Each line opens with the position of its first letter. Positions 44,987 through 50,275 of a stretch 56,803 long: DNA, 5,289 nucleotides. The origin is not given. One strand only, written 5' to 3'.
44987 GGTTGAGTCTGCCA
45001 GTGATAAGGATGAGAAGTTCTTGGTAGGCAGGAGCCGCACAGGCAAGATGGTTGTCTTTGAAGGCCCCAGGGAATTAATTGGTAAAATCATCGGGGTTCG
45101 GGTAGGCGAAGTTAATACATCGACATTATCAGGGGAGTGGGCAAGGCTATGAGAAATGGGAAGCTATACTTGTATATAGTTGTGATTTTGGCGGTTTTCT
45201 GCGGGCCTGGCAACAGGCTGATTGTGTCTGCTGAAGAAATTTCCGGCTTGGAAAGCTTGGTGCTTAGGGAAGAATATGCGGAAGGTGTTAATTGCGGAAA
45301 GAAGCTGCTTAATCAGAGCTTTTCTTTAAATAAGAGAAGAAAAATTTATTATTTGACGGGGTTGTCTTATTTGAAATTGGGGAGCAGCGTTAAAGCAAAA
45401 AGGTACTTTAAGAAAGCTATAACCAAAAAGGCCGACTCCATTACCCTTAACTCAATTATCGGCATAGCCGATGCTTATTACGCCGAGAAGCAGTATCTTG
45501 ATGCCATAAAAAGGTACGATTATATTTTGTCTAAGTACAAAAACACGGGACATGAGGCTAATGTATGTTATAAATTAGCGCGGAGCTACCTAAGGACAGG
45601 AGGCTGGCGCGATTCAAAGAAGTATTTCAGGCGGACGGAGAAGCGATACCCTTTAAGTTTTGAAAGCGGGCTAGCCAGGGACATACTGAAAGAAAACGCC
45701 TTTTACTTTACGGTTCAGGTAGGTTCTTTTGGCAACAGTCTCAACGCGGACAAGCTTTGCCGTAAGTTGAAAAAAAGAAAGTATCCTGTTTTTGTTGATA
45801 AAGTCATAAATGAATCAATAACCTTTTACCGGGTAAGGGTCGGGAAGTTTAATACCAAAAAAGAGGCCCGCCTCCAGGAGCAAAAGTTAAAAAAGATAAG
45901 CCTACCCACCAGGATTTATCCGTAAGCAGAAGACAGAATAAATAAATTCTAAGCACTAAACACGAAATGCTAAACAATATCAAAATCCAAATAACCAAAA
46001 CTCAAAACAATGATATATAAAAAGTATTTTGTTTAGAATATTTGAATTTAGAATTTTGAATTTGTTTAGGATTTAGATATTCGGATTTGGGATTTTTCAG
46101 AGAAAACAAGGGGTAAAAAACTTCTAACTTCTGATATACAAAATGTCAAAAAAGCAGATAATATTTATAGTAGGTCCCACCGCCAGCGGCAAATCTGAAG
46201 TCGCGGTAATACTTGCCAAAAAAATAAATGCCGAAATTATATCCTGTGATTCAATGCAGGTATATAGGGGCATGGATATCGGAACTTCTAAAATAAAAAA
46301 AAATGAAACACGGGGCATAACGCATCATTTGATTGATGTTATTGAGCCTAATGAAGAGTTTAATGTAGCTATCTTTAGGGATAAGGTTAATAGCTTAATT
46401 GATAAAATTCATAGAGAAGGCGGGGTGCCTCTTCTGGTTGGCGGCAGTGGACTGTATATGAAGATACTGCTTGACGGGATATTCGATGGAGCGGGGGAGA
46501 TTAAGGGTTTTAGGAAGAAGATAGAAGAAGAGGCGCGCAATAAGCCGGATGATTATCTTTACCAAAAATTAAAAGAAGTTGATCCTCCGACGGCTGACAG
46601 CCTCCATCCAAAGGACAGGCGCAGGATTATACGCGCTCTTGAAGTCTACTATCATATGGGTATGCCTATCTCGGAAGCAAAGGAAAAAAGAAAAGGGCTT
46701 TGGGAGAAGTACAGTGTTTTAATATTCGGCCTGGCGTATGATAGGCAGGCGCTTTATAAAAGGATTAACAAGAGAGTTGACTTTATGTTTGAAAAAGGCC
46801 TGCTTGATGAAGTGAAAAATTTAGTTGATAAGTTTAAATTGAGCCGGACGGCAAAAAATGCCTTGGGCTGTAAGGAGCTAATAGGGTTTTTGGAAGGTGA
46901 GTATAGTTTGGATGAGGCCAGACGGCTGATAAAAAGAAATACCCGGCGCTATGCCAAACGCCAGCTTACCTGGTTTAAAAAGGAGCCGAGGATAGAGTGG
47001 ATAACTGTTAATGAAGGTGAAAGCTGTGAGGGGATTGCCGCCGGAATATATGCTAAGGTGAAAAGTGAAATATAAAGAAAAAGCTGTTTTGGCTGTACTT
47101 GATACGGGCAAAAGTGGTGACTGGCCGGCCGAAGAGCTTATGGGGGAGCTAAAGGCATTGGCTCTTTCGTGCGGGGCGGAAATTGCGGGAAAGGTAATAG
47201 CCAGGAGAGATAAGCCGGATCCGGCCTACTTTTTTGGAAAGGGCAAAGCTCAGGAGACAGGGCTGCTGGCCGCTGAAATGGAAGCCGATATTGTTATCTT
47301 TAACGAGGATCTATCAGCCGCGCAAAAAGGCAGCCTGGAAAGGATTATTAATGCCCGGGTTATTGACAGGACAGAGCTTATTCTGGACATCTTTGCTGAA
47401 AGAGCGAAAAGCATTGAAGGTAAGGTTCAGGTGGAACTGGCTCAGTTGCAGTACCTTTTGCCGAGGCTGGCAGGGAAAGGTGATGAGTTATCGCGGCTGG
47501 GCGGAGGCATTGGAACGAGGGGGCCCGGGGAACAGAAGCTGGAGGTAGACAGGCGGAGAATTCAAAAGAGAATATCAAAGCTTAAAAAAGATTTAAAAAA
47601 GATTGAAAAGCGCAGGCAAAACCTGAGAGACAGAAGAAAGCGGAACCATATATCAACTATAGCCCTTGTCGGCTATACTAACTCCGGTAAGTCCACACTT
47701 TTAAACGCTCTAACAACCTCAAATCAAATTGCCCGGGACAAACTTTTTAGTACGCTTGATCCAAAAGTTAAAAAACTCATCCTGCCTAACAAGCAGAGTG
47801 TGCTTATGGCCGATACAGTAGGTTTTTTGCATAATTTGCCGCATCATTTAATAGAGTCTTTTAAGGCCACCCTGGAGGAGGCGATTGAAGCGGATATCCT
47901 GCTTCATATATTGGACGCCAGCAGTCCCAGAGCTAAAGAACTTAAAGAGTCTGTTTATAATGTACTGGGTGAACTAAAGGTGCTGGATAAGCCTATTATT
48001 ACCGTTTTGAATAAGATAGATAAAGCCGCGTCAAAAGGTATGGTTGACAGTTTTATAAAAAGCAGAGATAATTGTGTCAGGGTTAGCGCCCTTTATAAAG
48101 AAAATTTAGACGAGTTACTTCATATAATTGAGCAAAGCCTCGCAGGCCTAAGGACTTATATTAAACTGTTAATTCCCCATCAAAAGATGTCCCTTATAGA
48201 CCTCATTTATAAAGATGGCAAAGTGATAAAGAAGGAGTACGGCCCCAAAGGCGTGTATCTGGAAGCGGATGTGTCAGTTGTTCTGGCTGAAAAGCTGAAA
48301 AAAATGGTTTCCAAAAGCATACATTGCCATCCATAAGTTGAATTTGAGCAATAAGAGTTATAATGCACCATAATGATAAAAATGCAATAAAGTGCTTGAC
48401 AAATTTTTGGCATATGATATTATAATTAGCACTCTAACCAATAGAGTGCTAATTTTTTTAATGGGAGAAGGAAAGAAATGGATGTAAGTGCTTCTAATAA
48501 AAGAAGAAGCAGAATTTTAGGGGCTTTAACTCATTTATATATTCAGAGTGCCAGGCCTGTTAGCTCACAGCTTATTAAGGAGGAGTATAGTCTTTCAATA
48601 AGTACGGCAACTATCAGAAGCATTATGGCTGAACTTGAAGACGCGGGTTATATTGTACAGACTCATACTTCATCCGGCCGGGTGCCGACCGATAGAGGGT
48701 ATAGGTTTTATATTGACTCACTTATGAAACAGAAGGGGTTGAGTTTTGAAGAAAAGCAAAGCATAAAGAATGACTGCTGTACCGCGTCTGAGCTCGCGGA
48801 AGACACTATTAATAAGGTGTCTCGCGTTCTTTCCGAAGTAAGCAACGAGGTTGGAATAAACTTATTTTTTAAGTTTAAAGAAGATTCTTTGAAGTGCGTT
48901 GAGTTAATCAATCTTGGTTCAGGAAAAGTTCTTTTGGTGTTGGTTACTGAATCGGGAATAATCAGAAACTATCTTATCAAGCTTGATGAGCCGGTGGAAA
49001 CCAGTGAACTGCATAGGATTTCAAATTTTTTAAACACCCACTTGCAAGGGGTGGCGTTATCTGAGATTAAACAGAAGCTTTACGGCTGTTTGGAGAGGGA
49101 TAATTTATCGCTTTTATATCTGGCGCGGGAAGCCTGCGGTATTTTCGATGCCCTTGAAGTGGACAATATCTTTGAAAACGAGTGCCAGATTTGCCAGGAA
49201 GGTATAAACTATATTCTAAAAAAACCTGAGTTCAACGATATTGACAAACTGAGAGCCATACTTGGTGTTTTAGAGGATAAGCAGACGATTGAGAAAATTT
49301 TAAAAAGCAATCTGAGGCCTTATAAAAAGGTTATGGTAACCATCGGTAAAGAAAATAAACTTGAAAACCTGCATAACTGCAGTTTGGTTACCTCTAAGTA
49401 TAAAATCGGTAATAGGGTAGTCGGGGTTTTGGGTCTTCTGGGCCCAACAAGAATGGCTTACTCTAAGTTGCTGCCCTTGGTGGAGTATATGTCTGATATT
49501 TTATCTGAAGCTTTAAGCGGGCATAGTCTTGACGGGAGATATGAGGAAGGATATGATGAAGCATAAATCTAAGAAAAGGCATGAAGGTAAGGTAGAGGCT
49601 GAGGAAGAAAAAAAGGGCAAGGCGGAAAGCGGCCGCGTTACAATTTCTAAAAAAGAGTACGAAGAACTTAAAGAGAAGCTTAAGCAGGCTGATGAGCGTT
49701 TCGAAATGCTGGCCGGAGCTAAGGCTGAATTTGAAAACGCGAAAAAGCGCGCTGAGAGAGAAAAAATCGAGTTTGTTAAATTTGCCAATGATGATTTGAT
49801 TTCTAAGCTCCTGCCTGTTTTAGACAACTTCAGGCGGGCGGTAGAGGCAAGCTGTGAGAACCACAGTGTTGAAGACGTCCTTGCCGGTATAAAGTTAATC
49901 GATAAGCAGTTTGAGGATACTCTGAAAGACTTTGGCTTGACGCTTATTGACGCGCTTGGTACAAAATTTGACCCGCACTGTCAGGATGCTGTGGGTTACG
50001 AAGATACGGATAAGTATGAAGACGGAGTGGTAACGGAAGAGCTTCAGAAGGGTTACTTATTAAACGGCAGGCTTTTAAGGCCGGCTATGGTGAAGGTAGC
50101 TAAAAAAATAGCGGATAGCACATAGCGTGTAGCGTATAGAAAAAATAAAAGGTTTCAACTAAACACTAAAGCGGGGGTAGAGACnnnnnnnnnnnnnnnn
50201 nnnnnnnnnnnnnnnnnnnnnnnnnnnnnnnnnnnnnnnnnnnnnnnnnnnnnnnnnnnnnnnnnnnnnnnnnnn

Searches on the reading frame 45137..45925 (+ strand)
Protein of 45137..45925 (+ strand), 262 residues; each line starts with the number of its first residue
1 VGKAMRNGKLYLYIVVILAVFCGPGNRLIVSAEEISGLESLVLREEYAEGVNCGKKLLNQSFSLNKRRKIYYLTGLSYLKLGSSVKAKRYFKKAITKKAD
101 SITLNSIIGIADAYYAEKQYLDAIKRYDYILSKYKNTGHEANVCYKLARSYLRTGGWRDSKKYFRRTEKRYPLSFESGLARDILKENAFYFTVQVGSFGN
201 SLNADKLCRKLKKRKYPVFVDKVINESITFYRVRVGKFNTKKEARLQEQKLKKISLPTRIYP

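Call 30: search_protein_families(library=pfam, proteins=[window:45137-45925:+], max_evalue=0.0001)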
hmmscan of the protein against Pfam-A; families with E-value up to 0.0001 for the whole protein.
window:45137-45925:+ (262 aa): 5 families
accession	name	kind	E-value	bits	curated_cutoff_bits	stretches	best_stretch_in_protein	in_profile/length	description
PF05036.18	SPOR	-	3.3e-14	53.4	21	1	190-252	4-65/76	SPOR domain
PF13174.12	TPR_6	-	1.6e-08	35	26.3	0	145-174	4-33/33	Tetratricopeptide repeat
PF07719.23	TPR_2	-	7.8e-08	32.3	27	0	69-96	2-29/34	Tetratricopeptide repeat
PF13432.12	TPR_16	-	2.9e-06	28.1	32.7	0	145-175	1-31/65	Tetratricopeptide repeat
PF13424.12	TPR_12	-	3e-06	27.8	30.1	0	108-171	7-75/77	Tetratricopeptide repeat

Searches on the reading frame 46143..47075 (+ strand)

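Call 30: search_protein_families(library=pfam, proteins=[window:46143-47075:+], max_evalue=0.0001)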
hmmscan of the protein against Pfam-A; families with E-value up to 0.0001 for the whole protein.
window:46143-47075:+ (310 aa): 2 families
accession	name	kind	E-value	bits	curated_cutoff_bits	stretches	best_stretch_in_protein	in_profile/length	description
PF01715.23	IPPT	-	1.1e-86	290.9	23.6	1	39-281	1-243/243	IPP transferase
PF01745.22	IPT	-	2.2e-08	34.2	20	1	6-64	3-61/233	Isopentenyl transferase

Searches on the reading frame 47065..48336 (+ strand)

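Call 30: search_protein_families(library=pfam, proteins=[window:47065-48336:+], max_evalue=0.0001)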
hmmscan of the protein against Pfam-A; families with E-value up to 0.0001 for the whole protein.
window:47065-48336:+ (423 aa): 7 families
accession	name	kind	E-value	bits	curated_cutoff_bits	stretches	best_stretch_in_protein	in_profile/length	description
PF16360.10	GTP-bdg_M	-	2.8e-32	111.5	29.5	1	113-191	1-79/79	GTP-binding GTPase Middle Region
PF13167.11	GTP-bdg_N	-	8.1e-30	103.7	25.4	1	24-111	2-89/89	GTP-binding GTPase N-terminal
PF01926.29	MMR_HSR1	-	6e-22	78.3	21.9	1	198-317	1-113/113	50S ribosome-binding GTPase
PF02421.24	FeoB_N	-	7e-09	35.8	27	1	198-327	2-124/156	Ferrous iron transport protein B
PF19275.4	HflX_C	-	1.1e-08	35.5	26.4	1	332-402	7-78/102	HflX C-terminal domain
PF00009.33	GTP_EFTU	-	5.1e-05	23.4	26.5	0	275-357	92-184/188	Elongation factor Tu GTP binding domain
PF00350.29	Dynamin_N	-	6.6e-05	23.4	27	0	199-225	1-27/168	Dynamin family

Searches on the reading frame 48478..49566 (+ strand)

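Call 32: search_protein_families(library=pfam, proteins=[window:48478-49566:+], max_evalue=0.01)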
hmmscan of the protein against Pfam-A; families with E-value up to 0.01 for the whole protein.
window:48478-49566:+ (362 aa): 3 families
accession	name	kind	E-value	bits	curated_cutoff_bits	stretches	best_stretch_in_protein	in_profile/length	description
PF01628.27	HrcA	-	6.5e-57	193.4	22.2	1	108-331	1-214/215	HrcA protein C terminal domain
PF08784.17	RPA_C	-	0.0039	18.3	22.6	0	10-63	53-103/106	Replication protein A C terminal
PF08279.18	HTH_11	-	0.0042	17.4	25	0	21-67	9-53/55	HTH domain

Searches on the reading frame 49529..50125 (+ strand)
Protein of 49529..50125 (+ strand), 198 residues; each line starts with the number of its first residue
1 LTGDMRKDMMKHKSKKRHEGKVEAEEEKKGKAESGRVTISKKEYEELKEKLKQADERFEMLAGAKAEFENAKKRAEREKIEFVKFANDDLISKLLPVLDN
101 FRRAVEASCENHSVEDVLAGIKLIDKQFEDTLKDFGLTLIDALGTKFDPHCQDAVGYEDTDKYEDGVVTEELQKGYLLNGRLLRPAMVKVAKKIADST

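Call 32: search_protein_families(library=pfam, proteins=[window:49529-50125:+], max_evalue=0.01)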
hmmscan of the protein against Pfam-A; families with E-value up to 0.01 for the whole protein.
window:49529-50125:+ (198 aa): 1 family
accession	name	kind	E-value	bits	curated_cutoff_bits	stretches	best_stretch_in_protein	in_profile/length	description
PF01025.24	GrpE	-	3.8e-44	150.7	25.8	1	28-192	4-165/165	GrpE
